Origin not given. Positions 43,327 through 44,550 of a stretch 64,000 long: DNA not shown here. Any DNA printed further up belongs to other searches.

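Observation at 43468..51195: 2575-aa giant envelope protein fused to an N-terminal receiver-like domain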

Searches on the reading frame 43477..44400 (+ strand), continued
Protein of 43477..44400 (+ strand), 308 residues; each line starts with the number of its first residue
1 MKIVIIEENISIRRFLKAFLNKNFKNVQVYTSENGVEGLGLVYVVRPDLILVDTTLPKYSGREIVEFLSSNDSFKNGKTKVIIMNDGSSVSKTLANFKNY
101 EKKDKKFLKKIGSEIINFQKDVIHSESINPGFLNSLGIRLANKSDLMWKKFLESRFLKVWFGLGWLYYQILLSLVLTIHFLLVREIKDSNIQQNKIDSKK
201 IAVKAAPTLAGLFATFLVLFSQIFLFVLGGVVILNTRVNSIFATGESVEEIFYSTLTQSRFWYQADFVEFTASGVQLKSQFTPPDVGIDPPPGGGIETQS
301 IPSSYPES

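Call 40: find_encoding_contigs(protein=P0007, flank=2000, max_places=3)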
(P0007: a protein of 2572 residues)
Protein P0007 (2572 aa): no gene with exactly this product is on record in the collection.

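Call 47: predict_structure(alignment_id=A3)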
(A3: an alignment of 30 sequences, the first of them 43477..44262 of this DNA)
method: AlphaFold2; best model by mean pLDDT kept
length: 262 residues; sequences in the alignment: 30
mean_pLDDT: 88.3   pTM: 0.81
mean pLDDT of the five models: 88.3, 87.8, 87.6, 87.4, 85.8
residues with pLDDT >= 90: 190; 70-90: 39; 50-70: 24; < 50: 9
segments of 3 or more residues with pLDDT < 50: 249-253, 259-262
pLDDT, mean of each block of 10 residues (from residue 1): 97 97 94 95 96 86 89 89 91 85 96 91 71 96 96 96 96 94 92 95 90 94 95 75 56 49 43
secondary structure, 60 per line:
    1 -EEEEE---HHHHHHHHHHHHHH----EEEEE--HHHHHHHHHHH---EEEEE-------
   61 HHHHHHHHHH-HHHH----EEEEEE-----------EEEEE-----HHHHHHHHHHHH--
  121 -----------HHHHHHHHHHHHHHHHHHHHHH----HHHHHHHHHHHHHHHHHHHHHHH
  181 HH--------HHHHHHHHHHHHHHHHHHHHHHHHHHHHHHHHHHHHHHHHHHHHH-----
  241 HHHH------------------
elements in order: E2-6 H10-23 E28-32 H35-45 E49-53 H61-70 H72-75 E80-85 E97-101 H107-118 H132-153 H158-182 H191-235 H241-244

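Call 49: fold_search(model_id=the predicted structure, library=pdb)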
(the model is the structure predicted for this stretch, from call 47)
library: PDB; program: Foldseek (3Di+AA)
matches with E <= 10: 1137; with E <= 0.001: 215
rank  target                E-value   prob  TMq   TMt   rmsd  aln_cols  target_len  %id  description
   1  3cfy                  1.3e-05  1.00  0.38  0.72   2.5       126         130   21  Crystal structure of signal receiver domain of putative Luxo repressor protein from Vibrio parahaemolyticus (released 2008-03-18)
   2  1mb0                  1.9e-05  1.00  0.36  0.83   2.4       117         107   20  CRYSTAL STRUCTURE OF THE RESPONSE REGULATOR DIVK AT PH 8.0 IN COMPLEX WITH MN2+ (released 2002-12-04)
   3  3nhm_A                2.0e-05  1.00  0.38  0.81   3.0       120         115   17  Crystal structure of a response regulator from Myxococcus xanthus (released 2010-07-21)
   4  3q15_C                2.3e-05  1.00  0.38  0.81   2.3       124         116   27  Crystal Structure of RapH complexed with Spo0F (released 2011-02-23)
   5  5wq0_F                2.5e-05  1.00  0.36  0.71   3.0       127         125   20  Receiver domain of Spo0A from Paenisporosarcina sp. TG-14 (released 2017-03-22)
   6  1mav                  2.7e-05  1.00  0.29  0.64   1.4        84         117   25  CRYSTAL STRUCTURE OF THE RESPONSE REGULATOR DIVK AT PH 6.0 IN COMPLEX WITH MN2+ (released 2002-12-04)
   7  5wq0_D                2.7e-05  1.00  0.39  0.75   2.2       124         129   20  Receiver domain of Spo0A from Paenisporosarcina sp. TG-14 (released 2017-03-22)
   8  2i6f_A                2.9e-05  1.00  0.38  0.77   2.4       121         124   21  Receiver domain from Myxococcus xanthus social motility protein FrzS (released 2007-03-13)
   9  1i3c_B                3.1e-05  1.00  0.38  0.65   3.6       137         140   18  RESPONSE REGULATOR FOR CYANOBACTERIAL PHYTOCHROME, RCP1 (released 2002-03-06)
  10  2iyn_C                3.2e-05  1.00  0.36  0.80   3.5       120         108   19  The co-factor-induced pre-active conformation in PhoB (released 2006-08-30)
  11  1m5u                  3.4e-05  1.00  0.29  0.66   1.4        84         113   25  CRYSTAL STRUCTURE OF THE RESPONSE REGULATOR DIVK. STRUCTURE AT PH 8.0 IN THE APO-FORM (released 2002-11-15)
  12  5wq0_A                3.4e-05  1.00  0.39  0.79   2.4       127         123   20  Receiver domain of Spo0A from Paenisporosarcina sp. TG-14 (released 2017-03-22)
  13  2i6f_C                3.4e-05  1.00  0.38  0.79   2.6       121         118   19  Receiver domain from Myxococcus xanthus social motility protein FrzS (released 2007-03-13)
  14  1srr_C                3.6e-05  1.00  0.38  0.77   2.4       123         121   27  CRYSTAL STRUCTURE OF A PHOSPHATASE RESISTANT MUTANT OF SPORULATION RESPONSE REGULATOR SPO0F FROM BACILLUS SUBTILIS (released 1997-04-21)
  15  1mvo                  3.6e-05  1.00  0.37  0.75   3.4       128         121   20  Crystal structure of the PhoP receiver domain from Bacillus subtilis (released 2002-10-16)
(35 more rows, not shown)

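Call 54: search_protein_families(library=pfam, proteins=[P0053, P0070, P0018, P0038], max_evalue=0.01)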
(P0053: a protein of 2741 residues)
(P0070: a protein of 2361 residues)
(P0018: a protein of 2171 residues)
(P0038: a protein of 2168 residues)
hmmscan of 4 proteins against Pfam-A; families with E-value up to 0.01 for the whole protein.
P0053 (2741 aa): 2 families
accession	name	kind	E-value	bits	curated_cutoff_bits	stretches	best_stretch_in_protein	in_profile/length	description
PF00072.30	Response_reg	-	9.8e-07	29.4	30.2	1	4-91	1-81/111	Response regulator receiver domain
PF13229.12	Beta_helix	-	0.0008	19.5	25.9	1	1685-1833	30-138/158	Right handed beta helix region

P0070 (2361 aa): 5 families
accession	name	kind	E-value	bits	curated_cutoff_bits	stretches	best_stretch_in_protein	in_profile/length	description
PF13620.12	CarboxypepD_reg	-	1.8e-10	41.5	32.3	1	2191-2268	4-81/82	Carboxypeptidase regulatory-like domain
PF13715.12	CarbopepD_reg_2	-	1.1e-08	35.5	32.2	1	2191-2277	3-85/88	CarboxypepD_reg-like domain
PF00072.30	Response_reg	-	2e-08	34.8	30.2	1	4-88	2-80/111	Response regulator receiver domain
PF13229.12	Beta_helix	-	0.00047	20.3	25.9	2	1633-1775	21-156/158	Right handed beta helix region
PF05048.19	NosD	-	0.00049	20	23.6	2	1638-1782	21-150/212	Periplasmic copper-binding protein (NosD)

P0018 (2171 aa): 3 families
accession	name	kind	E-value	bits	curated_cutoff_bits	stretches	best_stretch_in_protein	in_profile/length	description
PF00072.30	Response_reg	-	6.9e-09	36.3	30.2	1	5-92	1-82/111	Response regulator receiver domain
PF13229.12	Beta_helix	-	2.4e-08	34.2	25.9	2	1489-1594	45-144/158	Right handed beta helix region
PF25788.1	Ig_Rha78A_N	-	4.7e-06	27.3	27.4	0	1833-1918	11-103/105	Rha78A-like, N-terminal immunoglobulin domain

P0038 (2168 aa): 1 family
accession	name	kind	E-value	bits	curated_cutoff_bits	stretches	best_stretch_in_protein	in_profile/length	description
PF00072.30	Response_reg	-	7.1e-07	29.8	30.2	1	4-94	1-85/111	Response regulator receiver domain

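Call 72: search_solved_structures(query=window:43477-44262:+, max_evalue=0.01, show_alignments=1)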
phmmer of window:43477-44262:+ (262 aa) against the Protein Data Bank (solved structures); distinct sequences matched with E-value up to 0.01: 37.
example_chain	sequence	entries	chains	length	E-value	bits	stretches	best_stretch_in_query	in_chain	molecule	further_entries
12aw_A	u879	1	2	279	9.1e-07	31.8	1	2-90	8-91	HYBRID TWO-COMPONENT SYSTEM PROTEIN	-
1fsp_A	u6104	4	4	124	8.6e-06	28.6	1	2-72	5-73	STAGE 0 SPORULATION PROTEIN F | SPORULATION RESPONSE REGULATORY PROTEIN | Sporulation initiation phosphotransferase F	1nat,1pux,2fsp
2jvj_A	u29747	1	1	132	8.9e-06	28.5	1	2-72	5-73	Sporulation initiation phosphotransferase F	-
3q15_C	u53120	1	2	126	8.9e-06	28.5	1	2-72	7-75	Sporulation initiation phosphotransferase F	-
2jvi_A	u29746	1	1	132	1e-05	28.3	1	2-72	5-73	Sporulation initiation phosphotransferase F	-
1f51_E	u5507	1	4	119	1.1e-05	28.3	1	2-72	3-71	SPORULATION INITIATION PHOSPHOTRANSFERASE F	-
1pey_A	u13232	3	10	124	1.2e-05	28.2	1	2-72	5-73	Sporulation initiation phosphotransferase F | SPORULATION RESPONSE REGULATORY PROTEIN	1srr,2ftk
2jvk_A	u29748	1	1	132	1.3e-05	28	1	2-71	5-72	Sporulation initiation phosphotransferase F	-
5ep0_A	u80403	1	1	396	9.3e-05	25.2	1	3-90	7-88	Putative repressor protein luxO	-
3hdg_A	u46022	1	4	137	0.0001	25.1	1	1-70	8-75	uncharacterized protein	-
4qpj_C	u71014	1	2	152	0.0001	25.1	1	1-84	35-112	Cell cycle response regulator CtrA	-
9xzo_A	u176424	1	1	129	0.00019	24.2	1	2-81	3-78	De novo protein M1X0B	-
1k68_A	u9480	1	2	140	0.00021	24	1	2-83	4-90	Phytochrome Response Regulator RcpA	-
1m5t_A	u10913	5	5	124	0.00031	23.5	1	2-74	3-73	cell division response regulator DivK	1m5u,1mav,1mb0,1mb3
3eq2_A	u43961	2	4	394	0.00077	22.2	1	3-72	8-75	Probable two-component response regulator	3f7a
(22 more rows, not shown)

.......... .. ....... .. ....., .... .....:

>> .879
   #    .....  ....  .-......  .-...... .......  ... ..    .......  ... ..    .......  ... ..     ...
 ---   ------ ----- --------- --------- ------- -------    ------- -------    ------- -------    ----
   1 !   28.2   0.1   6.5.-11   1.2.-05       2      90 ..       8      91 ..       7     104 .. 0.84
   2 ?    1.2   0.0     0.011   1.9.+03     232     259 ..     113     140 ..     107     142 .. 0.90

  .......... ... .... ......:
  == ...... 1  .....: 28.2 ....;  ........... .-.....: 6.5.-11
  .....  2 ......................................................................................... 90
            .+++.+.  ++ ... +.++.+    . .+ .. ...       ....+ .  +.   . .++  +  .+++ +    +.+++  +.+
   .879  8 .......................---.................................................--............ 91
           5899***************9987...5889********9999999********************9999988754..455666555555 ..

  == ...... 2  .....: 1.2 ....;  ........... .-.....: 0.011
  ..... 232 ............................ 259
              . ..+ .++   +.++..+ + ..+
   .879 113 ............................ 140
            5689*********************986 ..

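Call 95: list_cluster_members(proteins=[P0007, P0006, P0008, P0011, P0018, P0053, P0068, P0024])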
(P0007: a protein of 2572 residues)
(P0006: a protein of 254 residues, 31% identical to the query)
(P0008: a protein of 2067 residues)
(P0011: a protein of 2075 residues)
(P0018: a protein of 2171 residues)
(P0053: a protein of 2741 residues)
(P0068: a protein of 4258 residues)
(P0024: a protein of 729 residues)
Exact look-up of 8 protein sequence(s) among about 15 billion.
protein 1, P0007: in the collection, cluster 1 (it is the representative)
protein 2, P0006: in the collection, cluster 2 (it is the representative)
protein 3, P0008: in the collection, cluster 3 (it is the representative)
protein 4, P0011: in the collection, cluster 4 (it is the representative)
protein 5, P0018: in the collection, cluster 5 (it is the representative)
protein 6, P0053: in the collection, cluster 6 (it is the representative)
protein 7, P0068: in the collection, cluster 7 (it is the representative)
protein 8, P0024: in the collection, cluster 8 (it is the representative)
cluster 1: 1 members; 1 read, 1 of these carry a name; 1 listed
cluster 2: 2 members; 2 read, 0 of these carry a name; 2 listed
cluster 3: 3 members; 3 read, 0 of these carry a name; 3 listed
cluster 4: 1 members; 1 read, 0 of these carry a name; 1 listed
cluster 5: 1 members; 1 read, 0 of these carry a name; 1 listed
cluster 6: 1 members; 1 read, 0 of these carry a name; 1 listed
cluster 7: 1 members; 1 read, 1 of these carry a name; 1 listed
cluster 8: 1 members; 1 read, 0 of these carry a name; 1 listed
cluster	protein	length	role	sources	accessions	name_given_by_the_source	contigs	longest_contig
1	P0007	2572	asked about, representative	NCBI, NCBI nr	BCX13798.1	MAG: hypothetical protein KatS3mg085_330 [Candidatus Dojkabacteria bacterium]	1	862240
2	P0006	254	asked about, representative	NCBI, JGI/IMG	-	-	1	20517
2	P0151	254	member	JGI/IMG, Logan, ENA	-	-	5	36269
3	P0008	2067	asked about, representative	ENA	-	-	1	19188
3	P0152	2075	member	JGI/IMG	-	-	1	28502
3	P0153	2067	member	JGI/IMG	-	-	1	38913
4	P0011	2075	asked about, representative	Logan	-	-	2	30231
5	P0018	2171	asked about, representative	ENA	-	-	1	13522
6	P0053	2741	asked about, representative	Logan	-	-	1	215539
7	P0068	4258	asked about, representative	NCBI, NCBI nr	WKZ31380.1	MAG: tandem-95 repeat protein [Candidatus Dojkabacteria bacterium]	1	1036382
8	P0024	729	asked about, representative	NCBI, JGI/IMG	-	-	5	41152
